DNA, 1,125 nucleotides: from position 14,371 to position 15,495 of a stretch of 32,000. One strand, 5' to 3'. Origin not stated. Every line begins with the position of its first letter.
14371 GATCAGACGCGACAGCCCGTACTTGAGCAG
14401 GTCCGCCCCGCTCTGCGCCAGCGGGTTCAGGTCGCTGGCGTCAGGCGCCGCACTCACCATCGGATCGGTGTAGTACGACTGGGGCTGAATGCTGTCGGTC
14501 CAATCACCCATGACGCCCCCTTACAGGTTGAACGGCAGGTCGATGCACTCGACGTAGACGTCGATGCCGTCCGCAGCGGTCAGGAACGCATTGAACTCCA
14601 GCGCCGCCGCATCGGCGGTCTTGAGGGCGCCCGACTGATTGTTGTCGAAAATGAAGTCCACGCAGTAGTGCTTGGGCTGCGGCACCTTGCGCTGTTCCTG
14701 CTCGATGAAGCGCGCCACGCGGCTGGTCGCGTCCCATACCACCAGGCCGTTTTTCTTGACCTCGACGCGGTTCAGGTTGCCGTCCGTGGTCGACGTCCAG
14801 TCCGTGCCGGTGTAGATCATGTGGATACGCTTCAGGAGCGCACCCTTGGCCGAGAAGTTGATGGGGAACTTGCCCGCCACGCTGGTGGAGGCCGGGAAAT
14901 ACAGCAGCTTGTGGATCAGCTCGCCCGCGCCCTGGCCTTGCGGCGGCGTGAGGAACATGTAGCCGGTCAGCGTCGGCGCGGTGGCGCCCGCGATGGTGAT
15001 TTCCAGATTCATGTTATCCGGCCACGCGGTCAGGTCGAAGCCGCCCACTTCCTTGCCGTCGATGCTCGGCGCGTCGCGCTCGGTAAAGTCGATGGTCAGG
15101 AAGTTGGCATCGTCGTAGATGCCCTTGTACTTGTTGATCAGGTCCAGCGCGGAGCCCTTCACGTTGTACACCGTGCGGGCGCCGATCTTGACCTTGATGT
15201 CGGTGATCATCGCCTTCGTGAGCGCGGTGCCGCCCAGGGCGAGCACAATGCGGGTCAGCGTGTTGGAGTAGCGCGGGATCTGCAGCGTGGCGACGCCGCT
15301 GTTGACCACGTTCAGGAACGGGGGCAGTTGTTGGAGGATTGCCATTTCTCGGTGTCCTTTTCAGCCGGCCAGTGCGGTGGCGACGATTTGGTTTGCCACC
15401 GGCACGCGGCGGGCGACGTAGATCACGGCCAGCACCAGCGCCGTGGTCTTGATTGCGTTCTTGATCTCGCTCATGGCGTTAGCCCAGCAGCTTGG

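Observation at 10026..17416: Corticovirus (PM2)-like virion module: small DJR-type capsid protein, packaging ATPase, many tiny membrane proteins, no tail genes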

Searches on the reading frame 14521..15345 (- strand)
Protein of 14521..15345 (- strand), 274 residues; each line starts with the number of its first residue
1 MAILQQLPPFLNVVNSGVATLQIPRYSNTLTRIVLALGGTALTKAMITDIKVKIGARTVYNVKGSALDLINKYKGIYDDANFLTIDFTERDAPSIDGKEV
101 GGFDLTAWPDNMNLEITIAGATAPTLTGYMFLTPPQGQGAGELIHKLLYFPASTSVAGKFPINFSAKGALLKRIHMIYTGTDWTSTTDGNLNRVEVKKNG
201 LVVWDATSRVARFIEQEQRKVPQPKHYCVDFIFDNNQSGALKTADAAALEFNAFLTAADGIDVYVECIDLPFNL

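Call 3: search_protein_families(library=pfam, max_evalue=0.1, proteins=[window:14521-15345:-])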
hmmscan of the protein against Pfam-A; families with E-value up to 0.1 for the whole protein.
window:14521-15345:- (274 aa): 2 families
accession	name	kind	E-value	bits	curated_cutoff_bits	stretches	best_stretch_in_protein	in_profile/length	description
PF25513.1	P2_C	-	5.1e-42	143.1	25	2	144-269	1-118/120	Viral coat protein P2 C-terminal domain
PF18628.8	P2_N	-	1.1e-39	135.5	25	1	5-132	2-128/129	Viral coat protein P2 N-terminal domain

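Call 4: search_protein_families(library=phrogs, max_evalue=0.1, proteins=[window:14521-15345:-])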
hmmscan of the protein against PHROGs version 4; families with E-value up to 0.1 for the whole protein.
window:14521-15345:- (274 aa): 2 families
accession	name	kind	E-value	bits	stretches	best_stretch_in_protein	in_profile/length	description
phrog_8536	-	head and packaging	8.4e-10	39.2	1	4-269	4-260/267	major head protein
phrog_18931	-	unknown function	0.098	13.5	0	58-83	19-43/49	-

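Call 5: search_solved_structures(query=window:14521-15345:-, max_evalue=1, show_alignments=2)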
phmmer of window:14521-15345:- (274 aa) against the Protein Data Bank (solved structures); distinct sequences matched with E-value up to 1: 0.

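Call 7: search_dna_similar(query=window:14521-15345:-, collection=phages, mode=protein, max_evalue=0.001, max_rows=30)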
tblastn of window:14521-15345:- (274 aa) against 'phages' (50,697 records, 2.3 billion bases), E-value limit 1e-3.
No match.

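Call 18: find_homologous_proteins(query=window:14521-15345:-, max_evalue=0.001)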
Query window:14521-15345:- (274 aa): 425 proteins with E <= 0.001 among 1911 candidates; the best 120 are listed.
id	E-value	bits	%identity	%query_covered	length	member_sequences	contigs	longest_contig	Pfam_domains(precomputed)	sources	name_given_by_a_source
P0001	5.4e-166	569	91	100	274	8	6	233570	PF18628.9,PF25513.2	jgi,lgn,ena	-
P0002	7.6e-165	565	89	100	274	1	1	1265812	PF18628.9,PF25513.2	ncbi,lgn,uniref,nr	ncbi:hypothetical protein K6V92_00405 [Cupriavidus respiraculi]|uniref:major capsid protein P2 n=1 T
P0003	5.7e-164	562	89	100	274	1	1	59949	PF18628.9,PF25513.2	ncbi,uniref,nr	ncbi:hypothetical protein CF70_013025 [Cupriavidus sp. SK-3]|uniref:major capsid protein P2 n=1 Tax=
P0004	5.5e-159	546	88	100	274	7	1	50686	PF18628.9,PF25513.2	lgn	-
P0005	1.3e-157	541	86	100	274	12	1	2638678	PF18628.9,PF25513.2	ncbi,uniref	ncbi:major capsid protein P2 [Cupriavidus sp. H39]|uniref:major capsid protein P2 n=1 Tax=Cupriavidu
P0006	6.3e-157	539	84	100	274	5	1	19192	PF18628.9,PF25513.2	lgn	-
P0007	7.5e-156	535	86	100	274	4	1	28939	PF18628.9,PF25513.2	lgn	-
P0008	1.2e-153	528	84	100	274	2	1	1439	PF18628.9,PF25513.2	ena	-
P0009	2.6e-153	527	85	100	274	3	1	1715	PF18628.9,PF25513.2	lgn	-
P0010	5.4e-152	523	84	100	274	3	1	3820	PF18628.9,PF25513.2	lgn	-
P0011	6.3e-148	509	81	100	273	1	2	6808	PF18628.9,PF25513.2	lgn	-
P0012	1.3e-129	449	73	100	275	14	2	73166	PF18628.9,PF25513.2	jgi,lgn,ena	-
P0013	8.0e-118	411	67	100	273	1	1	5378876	PF18628.9,PF25513.2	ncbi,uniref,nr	ncbi:major capsid protein P2 [Pandoraea sp. XJJ-1]|uniref:major capsid protein P2 n=1 Tax=Pandoraea 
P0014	3.4e-117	409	67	100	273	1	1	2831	PF18628.9,PF25513.2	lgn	-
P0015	1.1e-116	407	68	100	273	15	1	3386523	PF18628.9,PF25513.2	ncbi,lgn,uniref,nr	ncbi:major capsid protein P2 [Paraburkholderia hospita]|uniref:major capsid protein P2 n=1 Tax=Parab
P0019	3.5e-114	399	64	100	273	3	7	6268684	PF18628.9,PF25513.2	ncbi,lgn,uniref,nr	ncbi:major capsid protein P2 [Pandoraea norimbergensis]|uniref:Viral coat protein P2 N-terminal doma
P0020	4.5e-114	398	66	100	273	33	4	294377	PF18628.9,PF25513.2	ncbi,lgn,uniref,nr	ncbi:hypothetical protein WK59_09350 [Burkholderia ubonensis]|uniref:major capsid protein P2 n=1 Tax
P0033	1.3e-107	377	64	99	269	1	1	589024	PF18628.9,PF25513.2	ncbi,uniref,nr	ncbi:major capsid protein P2 [Rhodocyclus gracilis]|uniref:Uncharacterized protein n=1 Tax=Rhodocycl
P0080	2.0e-71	259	52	66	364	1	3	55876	PF18628.9,PF25513.2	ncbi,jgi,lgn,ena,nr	ncbi:MAG TPA: major capsid protein P2 [Burkholderiales bacterium]|nr:major capsid protein P2 [Burkho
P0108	7.4e-68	247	49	99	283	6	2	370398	PF18628.9,PF25513.2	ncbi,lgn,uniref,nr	ncbi:major capsid protein P2 [Kinneretia asaccharophila]|uniref:Uncharacterized protein n=1 Tax=Rose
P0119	2.0e-64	236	50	98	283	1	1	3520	PF18628.9,PF25513.2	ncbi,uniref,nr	ncbi:major capsid protein P2 [Roseateles violae]|uniref:Major capsid protein P2 n=1 Tax=Roseateles v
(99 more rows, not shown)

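Call 29: list_cluster_members(proteins=[window:14521-15345:-, window:15689-16402:-, window:17617-18270:-])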
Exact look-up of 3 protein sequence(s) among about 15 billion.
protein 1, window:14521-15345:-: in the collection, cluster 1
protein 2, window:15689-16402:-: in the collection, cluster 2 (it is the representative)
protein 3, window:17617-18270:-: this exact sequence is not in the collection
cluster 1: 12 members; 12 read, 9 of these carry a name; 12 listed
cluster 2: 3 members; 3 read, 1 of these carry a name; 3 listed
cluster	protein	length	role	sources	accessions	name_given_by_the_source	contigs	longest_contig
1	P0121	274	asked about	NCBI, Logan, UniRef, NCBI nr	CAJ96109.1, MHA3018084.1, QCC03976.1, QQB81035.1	Viral coat protein P2 N-terminal domain-containing protein [Cupriavidus necator] | Uncharacterized protein n=1 Tax=Cupriavidus necator (strain ATCC 17699 / DSM 428 / KCTC ... | major capsid protein P2 [Cupriavidus necator]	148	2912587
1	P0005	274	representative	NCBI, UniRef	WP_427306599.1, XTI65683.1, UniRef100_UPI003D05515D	major capsid protein P2 [Cupriavidus sp. H39] | major capsid protein P2 n=1 Tax=Cupriavidus sp. H39 TaxID=3401635 RepID=UPI003D05515D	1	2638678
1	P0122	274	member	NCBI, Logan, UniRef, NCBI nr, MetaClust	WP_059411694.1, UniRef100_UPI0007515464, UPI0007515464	major capsid protein P2 [Cupriavidus basilensis] | major capsid protein P2 n=1 Tax=Cupriavidus basilensis TaxID=68895 RepID=UPI0007515464 | status=active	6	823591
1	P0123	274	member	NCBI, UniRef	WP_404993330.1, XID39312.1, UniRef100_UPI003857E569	major capsid protein P2 [Cupriavidus pauculus] | major capsid protein P2 n=1 Tax=Cupriavidus pauculus TaxID=82633 RepID=UPI003857E569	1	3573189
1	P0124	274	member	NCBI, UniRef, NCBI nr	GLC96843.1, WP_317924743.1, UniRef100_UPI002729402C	hypothetical protein Tamer19_62520 [Cupriavidus sp. TA19] | major capsid protein P2 n=1 Tax=Cupriavidus sp. TA19 TaxID=701108 RepID=UPI002729402C | major capsid protein P2 [Cupriavidus sp. TA19]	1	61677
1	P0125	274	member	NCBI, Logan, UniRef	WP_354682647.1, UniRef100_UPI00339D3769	major capsid protein P2 [Cupriavidus necator] | major capsid protein P2 n=1 Tax=Cupriavidus necator TaxID=106590 RepID=UPI00339D3769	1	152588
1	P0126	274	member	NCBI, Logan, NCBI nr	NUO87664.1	MAG: hypothetical protein HOQ37_16345 [Cupriavidus sp.] | hypothetical protein [Cupriavidus sp.]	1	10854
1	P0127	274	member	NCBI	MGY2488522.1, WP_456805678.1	major capsid protein P2 [Cupriavidus sp. CP313]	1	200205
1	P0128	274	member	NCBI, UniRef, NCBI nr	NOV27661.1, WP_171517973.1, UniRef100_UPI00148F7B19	hypothetical protein E5S69_29695 [Cupriavidus necator] | major capsid protein P2 n=1 Tax=Cupriavidus necator TaxID=106590 RepID=UPI00148F7B19 | major capsid protein P2 [Cupriavidus necator]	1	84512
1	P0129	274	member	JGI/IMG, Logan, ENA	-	-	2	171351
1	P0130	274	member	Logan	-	-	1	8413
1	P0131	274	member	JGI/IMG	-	-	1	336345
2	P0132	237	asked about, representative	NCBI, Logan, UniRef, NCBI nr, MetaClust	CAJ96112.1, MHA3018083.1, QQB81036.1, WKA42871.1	Helicase HerA central domain-containing protein [Cupriavidus necator] | Helicase HerA central domain-containing protein n=1 Tax=Cupriavidus necator (strain ATCC ... | ATP-binding protein [Cupriavidus necator]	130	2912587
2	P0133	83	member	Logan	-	-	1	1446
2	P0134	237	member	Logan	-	-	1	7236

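Call 36: find_related_loci(query=A2, collection=genome_contigs, flank=10000)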
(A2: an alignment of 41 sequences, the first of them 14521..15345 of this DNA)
Query A2 (274 aa) in genome_contigs; peptide patterns used: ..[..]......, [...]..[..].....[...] (x = any residue, [..] = any of these).
44 stretches matched a pattern; 26 encode a relative of the query (tblastn E <= 1e-3); 26 distinct loci.
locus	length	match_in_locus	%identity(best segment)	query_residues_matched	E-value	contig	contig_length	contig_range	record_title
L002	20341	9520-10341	90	1-274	6e-172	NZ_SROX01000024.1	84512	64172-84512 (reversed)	Cupriavidus necator strain SHC 2-3 NODE_24_length_84512_cov_74.975567, whole genome shotgun sequence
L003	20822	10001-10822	89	1-274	5e-171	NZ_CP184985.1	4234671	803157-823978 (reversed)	Cupriavidus sp. H19C3 chromosome 1, complete sequence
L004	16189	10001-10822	88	1-274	1e-168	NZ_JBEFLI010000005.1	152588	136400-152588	Cupriavidus necator strain EM36 NODE_5_length_152588_cov_18.6386, whole genome shotgun sequence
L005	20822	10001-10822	87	1-274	9e-168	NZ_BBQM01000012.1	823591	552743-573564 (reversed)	Cupriavidus basilensis strain KF708, whole genome shotgun sequence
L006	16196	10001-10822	87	1-274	2e-164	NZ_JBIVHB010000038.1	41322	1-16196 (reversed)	Cupriavidus sp. NPDC089707 NPDC089707_195_G9.ctg-0038, whole genome shotgun sequence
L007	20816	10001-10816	67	1-273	1e-122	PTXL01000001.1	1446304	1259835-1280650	Burkholderia sp. SRS-46 NODE_1_length_1446304_cov_21.4919, whole genome shotgun sequence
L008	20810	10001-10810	62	3-274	7e-109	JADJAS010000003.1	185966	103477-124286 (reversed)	MAG: Rhodocyclaceae bacterium isolate AalW_18-Q3-R10-53_BATAC.909 tig00015961-10-1861980, whole genome shotgun sequence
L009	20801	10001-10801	64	3-273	4e-108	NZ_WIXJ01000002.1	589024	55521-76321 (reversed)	Rhodocyclus gracilis strain DSM 110 NODE_2_length_589024_cov_43.7625, whole genome shotgun sequence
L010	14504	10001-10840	51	5-274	2e-83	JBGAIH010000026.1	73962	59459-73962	MAG: Burkholderiaceae bacterium isolate MAG_AAO_H125.68 AAOH125-68_opera_contig_1157, whole genome shotgun sequence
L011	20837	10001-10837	51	5-274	1e-81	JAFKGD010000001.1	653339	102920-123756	MAG: Burkholderiales bacterium isolate SCN18_30_10_14_R3_P_68_190 SCN18_30_10_14_R3_P_scaffold_11, whole genome shotgun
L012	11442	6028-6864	48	6-274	2e-78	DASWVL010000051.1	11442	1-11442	MAG TPA_asm: Zeimonas sp. isolate SMAG_U3629 k141_611168, whole genome shotgun sequence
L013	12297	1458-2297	46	5-274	9e-75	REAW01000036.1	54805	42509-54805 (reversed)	MAG: Curvibacter sp. isolate PH2015_01D_58_15 PH2015_01D_scaffold_379, whole genome shotgun sequence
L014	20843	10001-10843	48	7-274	2e-68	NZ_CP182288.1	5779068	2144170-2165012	Roseateles sp. So40a chromosome, complete genome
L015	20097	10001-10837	48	6-274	3e-68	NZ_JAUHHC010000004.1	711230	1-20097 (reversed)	Roseateles violae strain PFR6 contig4, whole genome shotgun sequence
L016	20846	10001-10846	49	3-274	4e-68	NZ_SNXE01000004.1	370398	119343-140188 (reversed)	Roseateles asaccharophilus strain DSM 25082 Ga0244555_104, whole genome shotgun sequence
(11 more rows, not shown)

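Call 40: predict_structure(alignment_id=A2)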
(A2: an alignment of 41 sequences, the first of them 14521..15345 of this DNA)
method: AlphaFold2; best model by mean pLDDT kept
length: 274 residues; sequences in the alignment: 41
mean_pLDDT: 91.2   pTM: 0.89
mean pLDDT of the five models: 91.2, 91.2, 91.0, 90.8, 89.7
residues with pLDDT >= 90: 200; 70-90: 68; 50-70: 6; < 50: 0
segments of 3 or more residues with pLDDT < 50: none
pLDDT, mean of each block of 10 residues (from residue 1): 91 96 93 94 95 95 97 93 91 72 89 96 95 85 91 80 88 94 91 95 95 90 94 82 92 93 94 89
secondary structure, 60 per line:
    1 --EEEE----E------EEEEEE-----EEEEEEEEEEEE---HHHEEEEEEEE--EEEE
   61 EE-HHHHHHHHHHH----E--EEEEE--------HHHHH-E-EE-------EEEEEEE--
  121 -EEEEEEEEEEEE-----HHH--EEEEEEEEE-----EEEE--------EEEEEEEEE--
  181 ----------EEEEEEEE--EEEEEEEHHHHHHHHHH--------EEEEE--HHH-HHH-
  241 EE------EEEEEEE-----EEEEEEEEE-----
elements in order: E3-6 E18-23 E29-40 E47-54 E57-62 H64-74 E82-86 H95-99 E112-118 E122-133 E144-152 E158-161 E170-178 E191-198 E201-207 H208-217 E226-230 E249-255 E261-269

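Call 43: fold_search(model_id=the predicted structure, library=pdb)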
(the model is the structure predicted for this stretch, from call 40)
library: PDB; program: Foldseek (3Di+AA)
matches with E <= 10: 1293; with E <= 0.001: 138
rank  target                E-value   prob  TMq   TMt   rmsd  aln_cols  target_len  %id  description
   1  2vvf_A                3.0e-17  1.00  0.84  0.86   2.4       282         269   16  Crystal structure of the major capsid protein P2 from Bacteriophage PM2 (released 2008-09-16)
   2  6ncl_d2               4.7e-13  1.00  0.66  0.44   6.9       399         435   11  Near-atomic structure of icosahedrally averaged PBCV-1 capsid (released 2019-01-30)
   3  6ncl_f9               6.6e-13  1.00  0.66  0.44   6.7       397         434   11  Near-atomic structure of icosahedrally averaged PBCV-1 capsid (released 2019-01-30)
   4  2bbd_A                7.0e-13  1.00  0.74  0.64   5.2       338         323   14  Crystal Structure of the STIV MCP (released 2005-12-06)
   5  6ncl_i7               1.5e-12  1.00  0.65  0.44   6.9       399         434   11  Near-atomic structure of icosahedrally averaged PBCV-1 capsid (released 2019-01-30)
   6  6ncl_d8               1.8e-12  1.00  0.66  0.44   7.0       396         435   11  Near-atomic structure of icosahedrally averaged PBCV-1 capsid (released 2019-01-30)
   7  5tip_A                2.1e-12  1.00  0.65  0.43   7.0       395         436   11  The Structure of the Major Capsid protein of PBCV-1 (released 2017-10-18)
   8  6ncl_d1               3.6e-12  1.00  0.65  0.43   7.3       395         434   12  Near-atomic structure of icosahedrally averaged PBCV-1 capsid (released 2019-01-30)
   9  5tiq_B                3.8e-12  1.00  0.66  0.45   6.9       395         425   11  The Structure of the Major Capsid protein of PBCV-1 (released 2017-10-18)
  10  8h2i_aa               4.2e-12  1.00  0.65  0.43   7.1       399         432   12  Near-atomic structure of five-fold averaged PBCV-1 capsid (released 2022-11-16)
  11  8hif_M3               5.0e-12  1.00  0.61  0.40   7.3       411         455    7  One asymmetric unit of Singapore grouper iridovirus capsid (released 2023-04-19)
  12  6ncl_f8               5.3e-12  1.00  0.67  0.45   6.7       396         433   11  Near-atomic structure of icosahedrally averaged PBCV-1 capsid (released 2019-01-30)
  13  6ncl_d0               1.1e-11  1.00  0.65  0.44   6.7       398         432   11  Near-atomic structure of icosahedrally averaged PBCV-1 capsid (released 2019-01-30)
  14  3kk5_A                1.2e-11  1.00  0.65  0.45   6.7       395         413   12  Crystal structure of PBCV-1 VP54 fitted into a cryo-EM reconstruction of the virophage Sputnik (released 2009-11-17)
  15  8h2i_bE               1.2e-11  1.00  0.64  0.47   6.2       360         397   10  Near-atomic structure of five-fold averaged PBCV-1 capsid (released 2022-11-16)
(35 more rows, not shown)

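Call 97: search_protein_families(library=ncbifam, max_evalue=0.01, proteins=[window:14521-15345:-])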
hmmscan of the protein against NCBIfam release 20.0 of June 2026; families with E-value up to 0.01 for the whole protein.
window:14521-15345:- (274 aa): 0 families
